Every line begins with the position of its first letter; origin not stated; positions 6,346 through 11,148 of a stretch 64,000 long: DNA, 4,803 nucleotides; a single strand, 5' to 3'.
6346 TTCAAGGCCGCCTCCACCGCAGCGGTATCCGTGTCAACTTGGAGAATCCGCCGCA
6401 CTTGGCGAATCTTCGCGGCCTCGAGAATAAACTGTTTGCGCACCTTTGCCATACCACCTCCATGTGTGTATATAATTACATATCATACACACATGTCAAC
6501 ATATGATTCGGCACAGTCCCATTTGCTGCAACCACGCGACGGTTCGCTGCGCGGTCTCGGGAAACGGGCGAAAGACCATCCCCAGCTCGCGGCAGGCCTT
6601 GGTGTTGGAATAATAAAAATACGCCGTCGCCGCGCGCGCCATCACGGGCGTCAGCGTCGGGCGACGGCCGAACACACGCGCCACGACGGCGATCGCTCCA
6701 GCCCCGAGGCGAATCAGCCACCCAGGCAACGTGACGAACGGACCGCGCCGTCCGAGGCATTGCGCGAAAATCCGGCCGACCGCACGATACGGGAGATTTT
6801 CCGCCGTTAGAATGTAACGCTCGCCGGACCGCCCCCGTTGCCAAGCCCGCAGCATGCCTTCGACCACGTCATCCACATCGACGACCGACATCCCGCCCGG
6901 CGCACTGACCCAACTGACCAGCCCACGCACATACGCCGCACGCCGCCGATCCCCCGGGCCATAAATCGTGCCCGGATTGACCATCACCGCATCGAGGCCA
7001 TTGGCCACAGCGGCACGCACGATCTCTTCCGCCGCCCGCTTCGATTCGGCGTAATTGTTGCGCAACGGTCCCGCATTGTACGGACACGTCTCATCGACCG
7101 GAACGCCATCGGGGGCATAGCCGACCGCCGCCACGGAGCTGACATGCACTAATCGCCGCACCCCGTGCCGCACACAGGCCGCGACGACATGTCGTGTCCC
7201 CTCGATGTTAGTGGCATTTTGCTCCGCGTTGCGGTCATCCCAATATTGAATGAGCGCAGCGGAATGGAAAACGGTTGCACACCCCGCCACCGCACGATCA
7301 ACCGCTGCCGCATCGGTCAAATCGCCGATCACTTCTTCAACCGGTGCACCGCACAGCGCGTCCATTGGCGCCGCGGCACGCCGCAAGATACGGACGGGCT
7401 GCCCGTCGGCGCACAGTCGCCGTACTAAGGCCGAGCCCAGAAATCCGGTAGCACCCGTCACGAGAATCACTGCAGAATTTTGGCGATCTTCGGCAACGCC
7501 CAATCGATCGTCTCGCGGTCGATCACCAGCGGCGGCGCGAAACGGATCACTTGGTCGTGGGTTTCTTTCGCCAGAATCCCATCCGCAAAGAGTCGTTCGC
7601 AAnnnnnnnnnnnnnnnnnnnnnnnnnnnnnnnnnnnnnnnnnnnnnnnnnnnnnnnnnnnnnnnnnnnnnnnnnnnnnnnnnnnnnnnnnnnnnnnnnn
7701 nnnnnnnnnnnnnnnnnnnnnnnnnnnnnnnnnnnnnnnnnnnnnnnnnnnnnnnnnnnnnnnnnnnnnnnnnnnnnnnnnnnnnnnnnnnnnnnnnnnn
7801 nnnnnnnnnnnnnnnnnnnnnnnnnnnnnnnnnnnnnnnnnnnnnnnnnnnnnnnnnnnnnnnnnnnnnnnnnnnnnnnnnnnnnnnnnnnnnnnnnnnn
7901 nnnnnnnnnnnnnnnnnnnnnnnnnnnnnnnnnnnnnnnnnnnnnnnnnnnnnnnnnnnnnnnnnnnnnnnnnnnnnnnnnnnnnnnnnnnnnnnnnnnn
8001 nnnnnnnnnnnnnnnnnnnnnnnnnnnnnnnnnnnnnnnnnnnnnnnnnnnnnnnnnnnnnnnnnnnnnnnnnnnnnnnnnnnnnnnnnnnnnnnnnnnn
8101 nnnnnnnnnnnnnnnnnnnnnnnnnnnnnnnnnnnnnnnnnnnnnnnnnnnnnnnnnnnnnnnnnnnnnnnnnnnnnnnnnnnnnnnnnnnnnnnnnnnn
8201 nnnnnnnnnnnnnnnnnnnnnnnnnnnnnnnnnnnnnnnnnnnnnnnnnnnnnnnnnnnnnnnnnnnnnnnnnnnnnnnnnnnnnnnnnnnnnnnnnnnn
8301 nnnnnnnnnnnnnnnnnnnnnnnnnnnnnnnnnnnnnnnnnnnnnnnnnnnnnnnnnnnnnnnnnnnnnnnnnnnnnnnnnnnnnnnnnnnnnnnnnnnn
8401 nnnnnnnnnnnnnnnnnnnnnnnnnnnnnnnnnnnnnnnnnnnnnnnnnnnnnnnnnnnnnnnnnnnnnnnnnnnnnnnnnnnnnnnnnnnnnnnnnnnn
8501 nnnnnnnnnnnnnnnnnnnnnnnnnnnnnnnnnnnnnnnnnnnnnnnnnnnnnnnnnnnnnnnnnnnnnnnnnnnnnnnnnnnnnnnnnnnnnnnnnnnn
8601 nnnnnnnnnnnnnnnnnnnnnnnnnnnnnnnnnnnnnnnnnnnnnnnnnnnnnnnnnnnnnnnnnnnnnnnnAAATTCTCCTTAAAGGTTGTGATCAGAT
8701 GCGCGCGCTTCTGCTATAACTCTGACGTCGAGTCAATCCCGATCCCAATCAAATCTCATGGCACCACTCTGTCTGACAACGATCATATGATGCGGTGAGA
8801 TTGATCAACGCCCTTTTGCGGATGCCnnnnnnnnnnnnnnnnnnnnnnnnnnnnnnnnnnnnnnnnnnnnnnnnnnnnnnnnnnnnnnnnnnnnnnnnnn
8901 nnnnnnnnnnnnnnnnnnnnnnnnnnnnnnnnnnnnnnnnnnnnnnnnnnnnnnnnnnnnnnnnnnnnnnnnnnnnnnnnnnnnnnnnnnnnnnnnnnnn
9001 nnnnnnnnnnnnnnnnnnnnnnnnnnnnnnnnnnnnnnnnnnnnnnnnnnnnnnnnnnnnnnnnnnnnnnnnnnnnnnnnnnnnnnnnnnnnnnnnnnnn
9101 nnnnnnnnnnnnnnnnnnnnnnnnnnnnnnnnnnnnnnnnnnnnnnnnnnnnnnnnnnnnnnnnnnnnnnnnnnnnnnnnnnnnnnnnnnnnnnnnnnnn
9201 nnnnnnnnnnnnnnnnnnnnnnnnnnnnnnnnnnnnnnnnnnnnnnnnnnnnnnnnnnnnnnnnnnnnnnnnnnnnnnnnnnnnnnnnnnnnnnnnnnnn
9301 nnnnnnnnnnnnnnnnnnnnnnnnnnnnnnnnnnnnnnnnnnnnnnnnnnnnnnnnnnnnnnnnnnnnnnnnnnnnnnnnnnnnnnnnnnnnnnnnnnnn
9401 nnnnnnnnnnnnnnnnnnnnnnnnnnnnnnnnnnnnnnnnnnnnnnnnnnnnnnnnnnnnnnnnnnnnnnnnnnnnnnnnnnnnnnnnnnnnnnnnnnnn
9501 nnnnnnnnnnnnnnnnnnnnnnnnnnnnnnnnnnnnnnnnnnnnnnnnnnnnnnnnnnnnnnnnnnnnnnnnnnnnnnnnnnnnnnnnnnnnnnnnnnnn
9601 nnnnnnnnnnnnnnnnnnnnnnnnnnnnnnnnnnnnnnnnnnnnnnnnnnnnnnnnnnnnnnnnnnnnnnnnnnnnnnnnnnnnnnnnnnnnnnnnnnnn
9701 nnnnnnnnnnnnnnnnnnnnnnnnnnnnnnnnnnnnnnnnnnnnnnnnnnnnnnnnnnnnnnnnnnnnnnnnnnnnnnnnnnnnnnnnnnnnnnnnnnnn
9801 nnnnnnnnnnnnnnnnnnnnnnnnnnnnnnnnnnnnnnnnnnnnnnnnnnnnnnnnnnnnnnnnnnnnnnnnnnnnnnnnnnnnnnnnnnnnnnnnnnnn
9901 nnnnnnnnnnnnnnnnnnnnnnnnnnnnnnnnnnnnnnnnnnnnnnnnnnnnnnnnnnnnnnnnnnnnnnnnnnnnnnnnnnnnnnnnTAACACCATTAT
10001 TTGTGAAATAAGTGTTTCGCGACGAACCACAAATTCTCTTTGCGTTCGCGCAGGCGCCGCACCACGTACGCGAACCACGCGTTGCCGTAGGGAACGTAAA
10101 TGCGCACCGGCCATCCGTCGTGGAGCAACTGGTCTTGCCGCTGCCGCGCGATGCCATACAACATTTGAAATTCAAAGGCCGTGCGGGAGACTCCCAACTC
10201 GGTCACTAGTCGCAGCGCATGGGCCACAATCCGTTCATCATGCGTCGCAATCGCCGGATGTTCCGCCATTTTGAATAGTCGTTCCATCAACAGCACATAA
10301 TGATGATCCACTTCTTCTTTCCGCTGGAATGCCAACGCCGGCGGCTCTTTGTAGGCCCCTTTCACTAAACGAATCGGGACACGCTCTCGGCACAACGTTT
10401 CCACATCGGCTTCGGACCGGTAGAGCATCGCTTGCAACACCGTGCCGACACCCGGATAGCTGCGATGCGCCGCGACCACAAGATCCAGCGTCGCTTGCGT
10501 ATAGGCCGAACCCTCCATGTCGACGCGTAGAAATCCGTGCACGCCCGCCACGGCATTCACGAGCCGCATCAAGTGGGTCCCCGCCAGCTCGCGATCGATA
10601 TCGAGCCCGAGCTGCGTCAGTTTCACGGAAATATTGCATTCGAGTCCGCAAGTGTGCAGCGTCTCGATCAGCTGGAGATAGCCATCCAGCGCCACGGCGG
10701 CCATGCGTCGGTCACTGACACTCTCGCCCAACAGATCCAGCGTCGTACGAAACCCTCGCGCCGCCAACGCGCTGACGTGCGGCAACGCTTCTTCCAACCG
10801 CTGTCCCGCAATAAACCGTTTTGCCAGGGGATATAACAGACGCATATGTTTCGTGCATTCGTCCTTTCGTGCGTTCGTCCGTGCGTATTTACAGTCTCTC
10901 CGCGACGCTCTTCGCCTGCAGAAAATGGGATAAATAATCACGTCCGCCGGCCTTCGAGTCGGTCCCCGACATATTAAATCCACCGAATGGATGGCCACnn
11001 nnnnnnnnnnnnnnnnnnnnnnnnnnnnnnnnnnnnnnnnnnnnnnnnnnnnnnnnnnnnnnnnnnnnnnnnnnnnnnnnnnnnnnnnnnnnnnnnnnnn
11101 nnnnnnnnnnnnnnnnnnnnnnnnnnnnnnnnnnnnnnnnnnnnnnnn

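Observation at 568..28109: Family 1: three ~150-nt elements with unrelated stems but conserved junction sequences (568-714, 4312-4461, 27958-28109)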

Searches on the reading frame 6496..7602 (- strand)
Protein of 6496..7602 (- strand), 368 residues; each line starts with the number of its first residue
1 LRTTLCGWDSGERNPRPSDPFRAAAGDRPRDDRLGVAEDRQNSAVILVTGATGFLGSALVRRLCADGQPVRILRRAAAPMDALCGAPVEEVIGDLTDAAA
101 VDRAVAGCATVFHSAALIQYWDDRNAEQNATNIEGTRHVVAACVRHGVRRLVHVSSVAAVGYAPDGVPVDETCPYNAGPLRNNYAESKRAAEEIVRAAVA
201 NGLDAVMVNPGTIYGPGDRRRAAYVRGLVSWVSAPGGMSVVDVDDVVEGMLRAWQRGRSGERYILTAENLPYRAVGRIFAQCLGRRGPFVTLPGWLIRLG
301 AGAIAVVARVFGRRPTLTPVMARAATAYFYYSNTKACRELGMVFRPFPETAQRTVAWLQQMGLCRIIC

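Call 82: search_protein_families(library=pfam, proteins=[window:6496-7602:-], max_evalue=0.00001)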
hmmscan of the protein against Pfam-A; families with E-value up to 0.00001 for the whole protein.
window:6496-7602:- (368 aa): 8 families
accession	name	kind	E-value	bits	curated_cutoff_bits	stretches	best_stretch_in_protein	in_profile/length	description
PF01370.27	Epimerase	-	3.9e-38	131.7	20.9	1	46-263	1-237/240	NAD dependent epimerase/dehydratase family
PF01073.25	3Beta_HSD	-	3e-28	99.1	22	1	47-226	1-194/280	3-beta hydroxysteroid dehydrogenase/isomerase family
PF13460.12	NAD_binding_10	-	1.8e-21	77.3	27.2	1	50-217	1-150/184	NAD(P)H-binding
PF07993.18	NAD_binding_4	-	1.1e-20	74.3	20.1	1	100-218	81-210/258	Male sterility protein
PF16363.11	GDP_Man_Dehyd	-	2.4e-14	54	27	1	47-216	1-186/332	GDP-mannose 4,6 dehydratase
PF02719.21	Polysacc_synt_2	-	9.4e-12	45.1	20.2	1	46-160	1-132/293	Polysaccharide biosynthesis protein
PF04321.23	RmlD_sub_bind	-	3.6e-11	43.1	27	1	46-233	3-168/287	RmlD substrate binding domain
PF05368.20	NmrA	-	1.4e-10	41.7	27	1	44-156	3-107/298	NmrA-like family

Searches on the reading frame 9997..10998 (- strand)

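Call 82: search_protein_families(library=pfam, proteins=[window:9997-10998:-], max_evalue=0.00001)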
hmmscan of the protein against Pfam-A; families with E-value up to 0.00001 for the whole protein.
window:9997-10998:- (333 aa): 1 family
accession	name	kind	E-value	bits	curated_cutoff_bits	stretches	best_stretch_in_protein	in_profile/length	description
PF01619.24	Pro_dh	-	2.3e-36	126.2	27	1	72-327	2-277/278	Proline dehydrogenase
